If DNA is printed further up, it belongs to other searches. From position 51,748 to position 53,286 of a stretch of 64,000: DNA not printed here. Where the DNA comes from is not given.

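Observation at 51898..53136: FabF-like ketosynthase with the entire Cys-His-His catalytic triad replaced (Phe/Asn/Glu)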

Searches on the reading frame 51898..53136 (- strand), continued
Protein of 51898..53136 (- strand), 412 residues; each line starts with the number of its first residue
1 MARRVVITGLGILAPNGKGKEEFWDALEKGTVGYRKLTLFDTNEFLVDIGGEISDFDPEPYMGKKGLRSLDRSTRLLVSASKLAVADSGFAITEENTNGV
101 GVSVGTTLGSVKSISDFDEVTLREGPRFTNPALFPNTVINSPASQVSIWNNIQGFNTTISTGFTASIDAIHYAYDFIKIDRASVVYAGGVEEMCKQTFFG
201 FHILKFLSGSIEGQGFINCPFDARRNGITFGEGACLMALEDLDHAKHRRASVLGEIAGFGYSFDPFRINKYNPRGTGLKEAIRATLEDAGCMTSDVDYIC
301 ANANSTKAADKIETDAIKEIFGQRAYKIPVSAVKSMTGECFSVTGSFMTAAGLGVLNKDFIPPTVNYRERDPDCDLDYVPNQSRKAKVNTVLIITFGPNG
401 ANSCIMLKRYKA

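Call 19: find_encoding_contigs(protein=P0010, flank=10000, max_places=3)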
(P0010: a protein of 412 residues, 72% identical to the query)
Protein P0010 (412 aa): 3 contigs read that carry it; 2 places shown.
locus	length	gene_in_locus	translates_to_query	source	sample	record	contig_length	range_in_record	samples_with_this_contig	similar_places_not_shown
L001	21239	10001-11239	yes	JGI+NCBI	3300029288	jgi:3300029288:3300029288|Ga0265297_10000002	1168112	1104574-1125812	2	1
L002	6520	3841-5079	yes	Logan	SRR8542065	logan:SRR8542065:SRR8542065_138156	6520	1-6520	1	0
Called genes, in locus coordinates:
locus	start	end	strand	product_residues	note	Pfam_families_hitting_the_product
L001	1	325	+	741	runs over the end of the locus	PF13491:FtsK_4TM, PF17854:FtsK_alpha, PF01580:FtsK_SpoIIIE, PF09397:FtsK_gamma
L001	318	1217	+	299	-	PF13413:HTH_25, PF13464:RodZ_C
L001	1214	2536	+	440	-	PF00919:UPF0004, PF04055:Radical_SAM, PF18693:TRAM_2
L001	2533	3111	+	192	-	PF01066:CDP-OH_P_transf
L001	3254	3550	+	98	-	PF04608:PgpA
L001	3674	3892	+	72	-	-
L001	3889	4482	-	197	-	PF02834:LigT_PEase, PF13563:2_5_RNA_ligase2, PF02834:LigT_PEase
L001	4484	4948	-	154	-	PF02464:CinA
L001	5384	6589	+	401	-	PF00926:DHBP_synthase, PF00925:GTP_cyclohydro2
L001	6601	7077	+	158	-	PF00885:DMRL_synthase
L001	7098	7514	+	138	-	PF01029:NusB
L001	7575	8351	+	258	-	PF02811:PHP (faint)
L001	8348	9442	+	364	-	PF00383:dCMP_cyt_deam_1, PF14437:MafB19-deam, PF01872:RibD_C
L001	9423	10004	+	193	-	PF00677:Lum_binding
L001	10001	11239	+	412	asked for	PF00109:ketoacyl-synt, PF02801:Ketoacyl-synt_C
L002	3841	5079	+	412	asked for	PF00109:ketoacyl-synt, PF02801:Ketoacyl-synt_C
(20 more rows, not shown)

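Call 20: find_encoding_contigs(protein=P0058, flank=10000, max_places=3)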
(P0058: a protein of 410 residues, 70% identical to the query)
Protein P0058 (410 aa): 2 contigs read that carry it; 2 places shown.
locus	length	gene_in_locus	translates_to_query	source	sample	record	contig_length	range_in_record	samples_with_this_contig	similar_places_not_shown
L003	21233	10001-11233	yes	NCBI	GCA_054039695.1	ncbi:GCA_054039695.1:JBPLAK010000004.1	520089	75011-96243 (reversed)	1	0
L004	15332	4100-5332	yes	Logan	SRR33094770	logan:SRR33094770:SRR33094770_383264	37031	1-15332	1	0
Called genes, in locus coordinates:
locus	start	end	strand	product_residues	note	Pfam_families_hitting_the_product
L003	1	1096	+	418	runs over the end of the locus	-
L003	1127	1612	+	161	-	PF12682:Flavodoxin_4, PF12724:Flavodoxin_5 (faint)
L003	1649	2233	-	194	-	PF10469:AKAP7_NLS, PF02834:LigT_PEase, PF13563:2_5_RNA_ligase2, PF02834:LigT_PEase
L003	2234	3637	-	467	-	-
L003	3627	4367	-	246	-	-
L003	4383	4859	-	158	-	PF02464:CinA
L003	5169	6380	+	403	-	PF00926:DHBP_synthase, PF00925:GTP_cyclohydro2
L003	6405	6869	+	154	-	PF00885:DMRL_synthase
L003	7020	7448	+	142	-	PF01029:NusB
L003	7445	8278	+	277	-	PF02811:PHP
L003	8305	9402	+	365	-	PF00383:dCMP_cyt_deam_1, PF14437:MafB19-deam, PF01872:RibD_C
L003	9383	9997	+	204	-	PF00677:Lum_binding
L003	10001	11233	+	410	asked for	PF00109:ketoacyl-synt, PF02801:Ketoacyl-synt_C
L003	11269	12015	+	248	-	PF00106:adh_short, PF08659:KR, PF01370:Epimerase (weak), PF13561:adh_short_C2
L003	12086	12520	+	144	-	PF22817:ApeP-like, PF07977:FabA, PF22818:ApeI-like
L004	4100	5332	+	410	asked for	PF00109:ketoacyl-synt, PF02801:Ketoacyl-synt_C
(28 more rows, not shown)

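Call 23: search_solved_structures(query=window:51898-53136:-, show_alignments=4, max_evalue=1e-79)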
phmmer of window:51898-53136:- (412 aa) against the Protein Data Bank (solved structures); distinct sequences matched with E-value up to 1e-79: 3.
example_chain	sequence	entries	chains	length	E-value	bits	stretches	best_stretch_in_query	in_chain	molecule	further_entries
9s5h_C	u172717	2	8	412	1.1e-118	399.9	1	3-411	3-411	3-oxoacyl-(Acyl-carrier-protein) synthase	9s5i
3o04_A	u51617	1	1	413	1.5e-80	274.4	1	3-410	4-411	beta-keto-acyl carrier protein synthase II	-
5sxo_A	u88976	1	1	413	2.9e-80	273.4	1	3-410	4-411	3-oxoacyl-[acyl-carrier-protein] synthase 2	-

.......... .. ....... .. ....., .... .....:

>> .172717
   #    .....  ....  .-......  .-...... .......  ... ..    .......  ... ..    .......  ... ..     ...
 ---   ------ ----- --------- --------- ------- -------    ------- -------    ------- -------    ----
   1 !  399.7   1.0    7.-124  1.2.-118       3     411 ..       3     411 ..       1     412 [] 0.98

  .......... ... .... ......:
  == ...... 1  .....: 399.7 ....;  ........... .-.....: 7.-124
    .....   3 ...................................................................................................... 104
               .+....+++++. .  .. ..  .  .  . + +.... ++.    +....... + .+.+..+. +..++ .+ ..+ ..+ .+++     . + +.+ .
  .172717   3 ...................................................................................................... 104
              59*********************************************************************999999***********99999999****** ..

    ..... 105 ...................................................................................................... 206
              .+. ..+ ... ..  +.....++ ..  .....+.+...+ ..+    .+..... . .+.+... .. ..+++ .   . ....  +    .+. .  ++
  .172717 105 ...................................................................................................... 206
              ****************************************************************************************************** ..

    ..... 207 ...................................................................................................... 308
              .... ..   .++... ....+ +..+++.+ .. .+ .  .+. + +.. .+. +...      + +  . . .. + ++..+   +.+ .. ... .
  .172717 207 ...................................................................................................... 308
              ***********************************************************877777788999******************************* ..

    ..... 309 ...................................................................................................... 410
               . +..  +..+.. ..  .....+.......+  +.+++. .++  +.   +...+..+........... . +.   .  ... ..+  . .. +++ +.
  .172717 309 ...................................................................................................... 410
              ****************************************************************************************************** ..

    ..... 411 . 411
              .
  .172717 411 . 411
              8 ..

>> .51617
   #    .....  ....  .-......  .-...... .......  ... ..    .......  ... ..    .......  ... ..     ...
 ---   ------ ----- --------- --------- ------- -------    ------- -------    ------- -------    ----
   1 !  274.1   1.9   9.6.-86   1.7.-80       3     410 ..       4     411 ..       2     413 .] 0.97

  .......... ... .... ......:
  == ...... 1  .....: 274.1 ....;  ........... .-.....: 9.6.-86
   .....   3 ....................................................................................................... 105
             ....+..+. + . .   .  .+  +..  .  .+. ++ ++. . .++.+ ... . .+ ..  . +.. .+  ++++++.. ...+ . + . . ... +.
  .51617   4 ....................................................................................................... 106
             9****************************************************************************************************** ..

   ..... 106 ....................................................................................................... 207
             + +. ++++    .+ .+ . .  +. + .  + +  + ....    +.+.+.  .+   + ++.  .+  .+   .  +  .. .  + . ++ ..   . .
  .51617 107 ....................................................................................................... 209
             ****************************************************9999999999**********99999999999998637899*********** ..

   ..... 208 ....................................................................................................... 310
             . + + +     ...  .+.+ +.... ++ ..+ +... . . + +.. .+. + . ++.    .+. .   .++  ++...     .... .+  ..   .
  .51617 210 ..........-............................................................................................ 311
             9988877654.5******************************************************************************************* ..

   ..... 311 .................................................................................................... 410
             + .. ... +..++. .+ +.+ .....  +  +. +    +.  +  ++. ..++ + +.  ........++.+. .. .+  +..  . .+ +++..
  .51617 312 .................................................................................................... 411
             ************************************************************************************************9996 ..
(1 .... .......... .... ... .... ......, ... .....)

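Call 24: search_solved_structures(query=window:51898-53136:-, show_alignments=4, max_evalue=1e-78)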
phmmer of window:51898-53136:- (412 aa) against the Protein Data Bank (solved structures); distinct sequences matched with E-value up to 1e-78: 4.
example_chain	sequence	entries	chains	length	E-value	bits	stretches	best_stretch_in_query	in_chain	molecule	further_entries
9s5h_C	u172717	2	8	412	1.1e-118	399.9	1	3-411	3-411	3-oxoacyl-(Acyl-carrier-protein) synthase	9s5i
3o04_A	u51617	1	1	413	1.5e-80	274.4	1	3-410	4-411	beta-keto-acyl carrier protein synthase II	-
5sxo_A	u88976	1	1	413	2.9e-80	273.4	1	3-410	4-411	3-oxoacyl-[acyl-carrier-protein] synthase 2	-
9s5h_B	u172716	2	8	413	4.2e-79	269.6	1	1-410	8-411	3-oxoacyl-(Acyl-carrier-protein) synthase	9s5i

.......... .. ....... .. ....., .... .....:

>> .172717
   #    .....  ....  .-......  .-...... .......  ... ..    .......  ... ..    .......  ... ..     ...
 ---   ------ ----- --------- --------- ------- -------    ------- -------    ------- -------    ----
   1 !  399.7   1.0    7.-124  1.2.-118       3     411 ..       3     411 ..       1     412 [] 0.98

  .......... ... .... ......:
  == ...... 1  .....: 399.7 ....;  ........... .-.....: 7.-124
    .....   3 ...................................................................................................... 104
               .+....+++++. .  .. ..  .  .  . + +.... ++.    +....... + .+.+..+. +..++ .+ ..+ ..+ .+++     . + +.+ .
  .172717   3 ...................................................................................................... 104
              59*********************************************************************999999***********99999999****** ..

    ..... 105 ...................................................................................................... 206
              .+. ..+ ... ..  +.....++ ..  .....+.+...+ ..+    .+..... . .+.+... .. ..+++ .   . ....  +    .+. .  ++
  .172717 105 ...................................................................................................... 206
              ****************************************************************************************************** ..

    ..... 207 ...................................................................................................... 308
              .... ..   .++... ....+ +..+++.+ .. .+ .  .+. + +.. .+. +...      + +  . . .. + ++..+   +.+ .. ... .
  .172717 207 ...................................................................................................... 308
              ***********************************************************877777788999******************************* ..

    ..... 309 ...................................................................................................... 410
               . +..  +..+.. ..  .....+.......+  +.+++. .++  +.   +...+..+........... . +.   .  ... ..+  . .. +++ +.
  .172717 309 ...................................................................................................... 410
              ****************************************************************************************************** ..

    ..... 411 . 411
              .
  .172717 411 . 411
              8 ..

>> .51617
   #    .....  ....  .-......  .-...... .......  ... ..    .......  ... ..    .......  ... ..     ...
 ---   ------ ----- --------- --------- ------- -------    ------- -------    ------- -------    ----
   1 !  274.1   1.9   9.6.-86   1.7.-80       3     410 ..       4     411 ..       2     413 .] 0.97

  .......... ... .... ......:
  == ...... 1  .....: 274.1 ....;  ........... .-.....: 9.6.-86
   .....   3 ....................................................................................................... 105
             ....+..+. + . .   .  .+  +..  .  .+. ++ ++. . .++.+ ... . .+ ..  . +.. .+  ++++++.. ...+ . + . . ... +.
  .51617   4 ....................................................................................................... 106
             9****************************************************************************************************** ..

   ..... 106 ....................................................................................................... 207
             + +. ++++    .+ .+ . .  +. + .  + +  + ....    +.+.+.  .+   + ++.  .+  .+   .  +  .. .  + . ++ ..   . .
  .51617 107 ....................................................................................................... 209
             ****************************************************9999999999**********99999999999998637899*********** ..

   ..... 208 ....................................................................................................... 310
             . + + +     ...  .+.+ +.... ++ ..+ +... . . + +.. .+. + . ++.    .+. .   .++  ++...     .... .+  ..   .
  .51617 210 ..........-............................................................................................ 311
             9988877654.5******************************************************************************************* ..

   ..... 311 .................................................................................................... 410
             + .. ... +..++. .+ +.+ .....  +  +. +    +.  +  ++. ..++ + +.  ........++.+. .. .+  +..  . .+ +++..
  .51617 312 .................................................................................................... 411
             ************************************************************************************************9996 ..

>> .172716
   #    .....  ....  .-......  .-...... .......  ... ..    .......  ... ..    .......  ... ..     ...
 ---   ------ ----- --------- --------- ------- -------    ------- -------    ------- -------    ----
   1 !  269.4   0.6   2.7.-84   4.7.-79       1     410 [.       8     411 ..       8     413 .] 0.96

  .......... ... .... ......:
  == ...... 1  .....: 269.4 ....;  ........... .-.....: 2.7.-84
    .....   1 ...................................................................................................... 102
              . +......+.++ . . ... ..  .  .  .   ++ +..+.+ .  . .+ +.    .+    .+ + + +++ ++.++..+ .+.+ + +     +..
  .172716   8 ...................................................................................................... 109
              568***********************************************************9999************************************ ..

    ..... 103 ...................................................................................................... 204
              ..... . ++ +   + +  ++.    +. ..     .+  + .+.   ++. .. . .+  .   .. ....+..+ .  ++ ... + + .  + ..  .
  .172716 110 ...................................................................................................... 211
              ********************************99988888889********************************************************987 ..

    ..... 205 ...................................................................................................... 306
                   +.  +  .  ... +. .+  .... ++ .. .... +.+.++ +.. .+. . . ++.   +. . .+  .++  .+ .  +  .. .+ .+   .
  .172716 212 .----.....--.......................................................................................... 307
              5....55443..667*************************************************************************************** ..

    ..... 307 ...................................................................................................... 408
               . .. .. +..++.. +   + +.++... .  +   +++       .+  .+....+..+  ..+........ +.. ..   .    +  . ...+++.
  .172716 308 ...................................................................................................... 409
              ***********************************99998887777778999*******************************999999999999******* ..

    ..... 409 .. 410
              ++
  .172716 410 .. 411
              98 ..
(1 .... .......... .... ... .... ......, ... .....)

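Call 42: find_encoding_contigs(protein=P0001, flank=10000, max_places=3)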
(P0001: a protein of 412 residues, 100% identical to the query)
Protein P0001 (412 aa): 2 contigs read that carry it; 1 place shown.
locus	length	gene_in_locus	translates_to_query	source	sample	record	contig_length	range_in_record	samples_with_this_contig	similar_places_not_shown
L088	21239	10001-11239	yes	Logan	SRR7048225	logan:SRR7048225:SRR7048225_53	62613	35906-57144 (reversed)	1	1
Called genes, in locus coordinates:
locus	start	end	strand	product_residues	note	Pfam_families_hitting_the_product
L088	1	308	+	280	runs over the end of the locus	PF13413:HTH_25, PF13464:RodZ_C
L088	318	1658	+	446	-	PF00919:UPF0004, PF04055:Radical_SAM, PF18693:TRAM_2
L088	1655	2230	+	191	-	PF01066:CDP-OH_P_transf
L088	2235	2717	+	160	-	PF04608:PgpA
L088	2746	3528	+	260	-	PF12811:BaxI_1, PF01027:Bax1-I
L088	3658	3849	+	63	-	-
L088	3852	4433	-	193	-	PF02834:LigT_PEase, PF13563:2_5_RNA_ligase2, PF02834:LigT_PEase (weak)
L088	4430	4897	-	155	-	PF02464:CinA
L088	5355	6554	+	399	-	PF00926:DHBP_synthase, PF00925:GTP_cyclohydro2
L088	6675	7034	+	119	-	PF00885:DMRL_synthase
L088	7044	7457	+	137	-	PF01029:NusB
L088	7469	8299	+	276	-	PF02811:PHP (weak)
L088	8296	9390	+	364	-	PF00383:dCMP_cyt_deam_1, PF14437:MafB19-deam, PF01872:RibD_C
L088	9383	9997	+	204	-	PF00677:Lum_binding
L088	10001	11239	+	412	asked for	PF00109:ketoacyl-synt, PF02801:Ketoacyl-synt_C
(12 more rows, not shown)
